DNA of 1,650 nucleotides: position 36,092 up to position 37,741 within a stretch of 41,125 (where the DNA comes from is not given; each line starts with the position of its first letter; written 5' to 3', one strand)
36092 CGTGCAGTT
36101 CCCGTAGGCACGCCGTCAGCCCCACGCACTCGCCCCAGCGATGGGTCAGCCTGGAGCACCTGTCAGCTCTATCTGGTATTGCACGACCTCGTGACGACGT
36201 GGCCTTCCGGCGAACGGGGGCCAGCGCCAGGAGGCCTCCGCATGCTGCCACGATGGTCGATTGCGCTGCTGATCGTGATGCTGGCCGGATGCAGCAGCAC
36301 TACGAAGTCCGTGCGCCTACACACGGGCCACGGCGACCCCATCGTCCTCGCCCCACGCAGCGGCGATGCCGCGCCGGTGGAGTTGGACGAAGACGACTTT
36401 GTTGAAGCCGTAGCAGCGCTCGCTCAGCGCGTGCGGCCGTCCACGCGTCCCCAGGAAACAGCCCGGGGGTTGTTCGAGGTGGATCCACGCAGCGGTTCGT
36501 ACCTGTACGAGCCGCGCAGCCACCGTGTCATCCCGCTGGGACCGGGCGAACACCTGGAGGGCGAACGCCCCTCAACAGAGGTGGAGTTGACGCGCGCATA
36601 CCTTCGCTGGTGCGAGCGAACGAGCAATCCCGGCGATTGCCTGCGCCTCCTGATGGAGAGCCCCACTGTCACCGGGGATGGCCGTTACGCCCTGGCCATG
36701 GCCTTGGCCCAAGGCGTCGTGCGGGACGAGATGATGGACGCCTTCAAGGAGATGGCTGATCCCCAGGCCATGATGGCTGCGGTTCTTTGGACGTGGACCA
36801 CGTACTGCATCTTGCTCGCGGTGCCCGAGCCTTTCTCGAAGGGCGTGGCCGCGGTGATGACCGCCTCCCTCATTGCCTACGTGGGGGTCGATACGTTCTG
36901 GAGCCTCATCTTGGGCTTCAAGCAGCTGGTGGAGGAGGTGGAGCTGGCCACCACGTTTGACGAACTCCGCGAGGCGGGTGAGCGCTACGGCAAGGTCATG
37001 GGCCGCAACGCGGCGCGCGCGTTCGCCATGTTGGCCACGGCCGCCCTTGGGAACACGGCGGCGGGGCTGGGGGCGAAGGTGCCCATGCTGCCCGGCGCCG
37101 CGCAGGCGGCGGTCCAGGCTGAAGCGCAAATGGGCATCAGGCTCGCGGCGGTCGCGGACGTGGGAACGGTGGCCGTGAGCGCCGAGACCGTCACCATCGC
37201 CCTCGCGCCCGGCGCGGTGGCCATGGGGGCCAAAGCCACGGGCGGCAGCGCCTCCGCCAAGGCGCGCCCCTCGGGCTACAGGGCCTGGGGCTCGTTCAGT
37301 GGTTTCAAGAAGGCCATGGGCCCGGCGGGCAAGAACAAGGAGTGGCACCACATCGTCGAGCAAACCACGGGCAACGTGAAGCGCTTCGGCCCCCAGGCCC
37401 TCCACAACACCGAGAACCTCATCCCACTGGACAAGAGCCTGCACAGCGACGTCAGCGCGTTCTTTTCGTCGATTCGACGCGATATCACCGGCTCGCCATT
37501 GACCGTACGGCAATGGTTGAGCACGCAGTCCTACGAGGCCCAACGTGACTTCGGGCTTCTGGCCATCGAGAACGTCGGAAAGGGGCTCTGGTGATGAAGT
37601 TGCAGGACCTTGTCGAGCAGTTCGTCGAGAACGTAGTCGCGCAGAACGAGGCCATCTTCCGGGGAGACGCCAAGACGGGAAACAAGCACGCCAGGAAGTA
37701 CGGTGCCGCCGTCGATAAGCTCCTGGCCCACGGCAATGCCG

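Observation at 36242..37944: Lipoprotein polymorphic toxin (WHH HNH-nuclease C-terminus) with overlapping immunity gene - SitA/SitI-like outer-membrane-exchange toxin candidate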

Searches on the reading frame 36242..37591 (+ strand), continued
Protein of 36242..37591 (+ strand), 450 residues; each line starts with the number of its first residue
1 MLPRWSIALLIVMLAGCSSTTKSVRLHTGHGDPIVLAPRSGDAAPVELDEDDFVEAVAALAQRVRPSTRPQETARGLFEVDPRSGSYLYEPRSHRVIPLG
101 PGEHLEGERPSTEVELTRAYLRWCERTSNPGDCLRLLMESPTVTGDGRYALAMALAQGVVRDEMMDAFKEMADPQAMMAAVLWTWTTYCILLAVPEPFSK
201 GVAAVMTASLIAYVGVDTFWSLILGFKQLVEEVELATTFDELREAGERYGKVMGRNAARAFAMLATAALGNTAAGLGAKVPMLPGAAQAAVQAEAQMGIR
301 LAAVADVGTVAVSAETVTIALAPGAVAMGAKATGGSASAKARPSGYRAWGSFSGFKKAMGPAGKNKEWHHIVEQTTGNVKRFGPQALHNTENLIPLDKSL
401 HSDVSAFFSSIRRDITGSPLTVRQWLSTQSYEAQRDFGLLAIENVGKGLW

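Call 89: find_encoding_contigs(protein=P0496, flank=7000, max_places=3)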
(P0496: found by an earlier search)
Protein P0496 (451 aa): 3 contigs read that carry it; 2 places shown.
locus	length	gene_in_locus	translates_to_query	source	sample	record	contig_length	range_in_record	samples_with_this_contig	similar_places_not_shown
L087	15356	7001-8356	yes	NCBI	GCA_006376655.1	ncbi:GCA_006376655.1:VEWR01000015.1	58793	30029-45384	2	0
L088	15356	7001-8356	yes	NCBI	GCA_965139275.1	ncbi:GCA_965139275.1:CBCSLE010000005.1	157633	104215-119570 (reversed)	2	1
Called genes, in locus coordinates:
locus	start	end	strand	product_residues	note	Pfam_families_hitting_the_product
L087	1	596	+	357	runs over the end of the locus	PF13424:TPR_12 (faint), PF07719:TPR_2 (faint), PF13174:TPR_6 (faint), PF13371:TPR_9 (faint), PF13428:TPR_14 (faint), PF13432:TPR_16 (faint), PF14559:TPR_19 (weak), PF06262:Zincin_1, +4 more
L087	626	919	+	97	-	-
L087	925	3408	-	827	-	PF12969:DUF3857, PF01841:Transglut_core (weak)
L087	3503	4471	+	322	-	PF02353:CMAS, PF01209:Ubie_methyltran, PF13489:Methyltransf_23, PF13847:Methyltransf_31, PF08241:Methyltransf_11, PF08242:Methyltransf_12, PF13649:Methyltransf_25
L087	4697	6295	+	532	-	PF03235:GmrSD_N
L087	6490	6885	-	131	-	PF03050:DDE_Tnp_IS66, PF13817:DDE_Tnp_IS66_C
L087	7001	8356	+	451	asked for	-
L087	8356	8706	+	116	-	PF09450:DUF2019 (weak)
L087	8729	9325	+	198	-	PF07791:Imm11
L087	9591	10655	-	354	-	PF13646:HEAT_2 (weak)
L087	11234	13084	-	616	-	PF13231:PMT_2 (weak), PF02366:PMT (weak)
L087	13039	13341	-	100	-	-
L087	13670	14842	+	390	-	PF01757:Acyl_transf_3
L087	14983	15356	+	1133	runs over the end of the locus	-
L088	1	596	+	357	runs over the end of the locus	PF13424:TPR_12 (faint), PF07719:TPR_2 (faint), PF13174:TPR_6 (faint), PF13371:TPR_9 (faint), PF13428:TPR_14 (faint), PF13432:TPR_16 (faint), PF14559:TPR_19 (weak), PF06262:Zincin_1, +4 more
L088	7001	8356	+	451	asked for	-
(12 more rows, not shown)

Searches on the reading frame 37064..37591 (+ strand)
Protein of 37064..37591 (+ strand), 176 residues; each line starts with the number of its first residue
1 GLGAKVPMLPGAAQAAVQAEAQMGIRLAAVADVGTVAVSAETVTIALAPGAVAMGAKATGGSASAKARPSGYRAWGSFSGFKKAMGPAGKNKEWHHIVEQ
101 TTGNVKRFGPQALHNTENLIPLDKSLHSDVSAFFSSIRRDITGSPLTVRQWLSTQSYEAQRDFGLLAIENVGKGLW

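Call 9: find_homologous_proteins(query=window:37064-37591:+, max_evalue=0.001)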
Query window:37064-37591:+ (176 aa): 168 proteins with E <= 0.001 among 655 candidates; the best 120 are listed.
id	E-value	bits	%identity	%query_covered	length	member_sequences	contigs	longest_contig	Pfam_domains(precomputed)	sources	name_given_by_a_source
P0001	2.0e-103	362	95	100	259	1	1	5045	-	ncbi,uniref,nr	ncbi:hypothetical protein [Corallococcus sp. AB045]|uniref:hypothetical protein n=1 Tax=Corallococcu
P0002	2.5e-97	342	89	100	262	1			-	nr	nr:hypothetical protein [Corallococcus exercitus]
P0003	2.1e-94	332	86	100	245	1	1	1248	-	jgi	jgi:hypothetical protein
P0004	2.7e-92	325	85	100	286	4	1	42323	-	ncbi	-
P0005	8.1e-90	317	83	100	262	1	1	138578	-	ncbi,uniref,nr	uniref:hypothetical protein n=1 Tax=Stigmatella hybrida TaxID=394097 RepID=UPI001CDA71C9|nr:hypothet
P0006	1.0e-88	314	95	86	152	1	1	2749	-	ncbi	ncbi:MAG: hypothetical protein EOO72_03145, partial [Myxococcaceae bacterium]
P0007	4.0e-88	312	83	100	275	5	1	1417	-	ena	-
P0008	8.5e-88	311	82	100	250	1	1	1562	-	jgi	jgi:hypothetical protein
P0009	9.0e-80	285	72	100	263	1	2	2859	-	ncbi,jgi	jgi:hypothetical protein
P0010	5.5e-78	279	73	100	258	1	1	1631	-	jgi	-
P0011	3.3e-77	276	71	99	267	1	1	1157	-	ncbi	ncbi:MAG: hypothetical protein EOO70_08940, partial [Myxococcaceae bacterium]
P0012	3.5e-77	276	73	100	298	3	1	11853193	-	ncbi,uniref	ncbi:hypothetical protein [Cystobacter fuscus]|uniref:SitA5 family polymorphic toxin n=1 Tax=Cystoba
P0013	6.9e-76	272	73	99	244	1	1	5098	-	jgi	jgi:hypothetical protein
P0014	1.3e-74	268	74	100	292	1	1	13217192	-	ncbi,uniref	ncbi:hypothetical protein [Archangium minus]|uniref:SitA5 family polymorphic toxin n=1 Tax=Archangiu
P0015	1.7e-74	267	71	100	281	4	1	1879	-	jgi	jgi:hypothetical protein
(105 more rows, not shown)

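Call 15: find_encoding_contigs(protein=P0001, flank=5000, max_places=3)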
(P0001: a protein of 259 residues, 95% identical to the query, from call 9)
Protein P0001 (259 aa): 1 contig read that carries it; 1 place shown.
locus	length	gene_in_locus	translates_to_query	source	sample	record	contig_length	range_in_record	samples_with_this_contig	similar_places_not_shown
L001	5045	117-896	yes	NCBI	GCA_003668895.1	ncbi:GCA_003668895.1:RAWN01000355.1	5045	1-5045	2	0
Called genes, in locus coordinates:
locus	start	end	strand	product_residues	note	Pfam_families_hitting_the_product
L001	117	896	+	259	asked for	-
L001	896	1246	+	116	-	PF09450:DUF2019 (weak)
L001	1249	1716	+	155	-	-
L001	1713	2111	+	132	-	PF00903:Glyoxalase, PF22677:Ble-like_N (weak)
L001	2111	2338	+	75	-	PF13683:rve_3 (faint)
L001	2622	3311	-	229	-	-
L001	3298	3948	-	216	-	PF04381:RdgC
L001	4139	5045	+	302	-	PF02113:Peptidase_S13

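Call 16: find_encoding_contigs(protein=P0012, flank=6000, max_places=3)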
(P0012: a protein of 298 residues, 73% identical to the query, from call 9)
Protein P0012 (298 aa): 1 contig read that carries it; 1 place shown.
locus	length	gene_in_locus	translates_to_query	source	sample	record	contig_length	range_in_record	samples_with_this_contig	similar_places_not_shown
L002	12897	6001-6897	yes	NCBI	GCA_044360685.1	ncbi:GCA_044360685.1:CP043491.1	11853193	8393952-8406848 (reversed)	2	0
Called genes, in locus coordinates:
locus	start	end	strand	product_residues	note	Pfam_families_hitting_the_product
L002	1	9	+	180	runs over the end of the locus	PF16036:Chalcone_3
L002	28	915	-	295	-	PF11876:TsiV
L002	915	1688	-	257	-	-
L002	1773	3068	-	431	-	-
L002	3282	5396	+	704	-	PF00199:Catalase, PF06628:Catalase-rel, PF18011:Catalase_C, PF01965:DJ-1_PfpI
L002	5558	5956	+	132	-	-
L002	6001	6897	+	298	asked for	-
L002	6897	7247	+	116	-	PF09450:DUF2019 (weak)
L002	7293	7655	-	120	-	PF04828:GFA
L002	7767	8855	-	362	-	PF00149:Metallophos, PF12850:Metallophos_2 (faint)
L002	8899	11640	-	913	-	PF02743:dCache_1, PF00672:HAMP, PF08448:PAS_4, PF13426:PAS_9, PF01590:GAF, PF13185:GAF_2, PF13492:GAF_3, PF00512:HisKA, +3 more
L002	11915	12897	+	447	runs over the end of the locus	PF25490:DUF7910, PF03935:SKN1_KRE6_Sbg1, PF26113:GH16_XgeA, PF00722:Glyco_hydro_16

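Call 17: find_encoding_contigs(protein=P0005, flank=6000, max_places=3)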
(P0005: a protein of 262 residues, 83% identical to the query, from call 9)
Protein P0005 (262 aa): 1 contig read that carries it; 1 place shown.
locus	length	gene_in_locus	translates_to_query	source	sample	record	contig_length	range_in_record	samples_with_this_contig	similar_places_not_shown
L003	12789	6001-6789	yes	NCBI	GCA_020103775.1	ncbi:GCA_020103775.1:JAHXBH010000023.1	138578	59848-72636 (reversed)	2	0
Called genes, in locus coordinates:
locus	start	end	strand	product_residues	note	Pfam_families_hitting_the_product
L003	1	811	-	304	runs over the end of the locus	PF01551:Peptidase_M23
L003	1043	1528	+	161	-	-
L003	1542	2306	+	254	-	PF03372:Exo_endo_phos, PF23226:Exo_endo_phos_PGAP2IP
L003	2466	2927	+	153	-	PF07332:Phage_holin_3_6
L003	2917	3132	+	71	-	PF12277:DUF3618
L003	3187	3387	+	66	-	-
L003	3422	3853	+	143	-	-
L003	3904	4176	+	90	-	PF12732:YtxH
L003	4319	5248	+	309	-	-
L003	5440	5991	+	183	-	-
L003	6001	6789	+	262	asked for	-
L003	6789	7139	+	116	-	PF09450:DUF2019 (weak)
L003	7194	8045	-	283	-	-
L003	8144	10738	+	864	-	PF05226:CHASE2, PF00211:Guanylate_cyc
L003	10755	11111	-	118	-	PF01257:2Fe-2S_thioredx (weak)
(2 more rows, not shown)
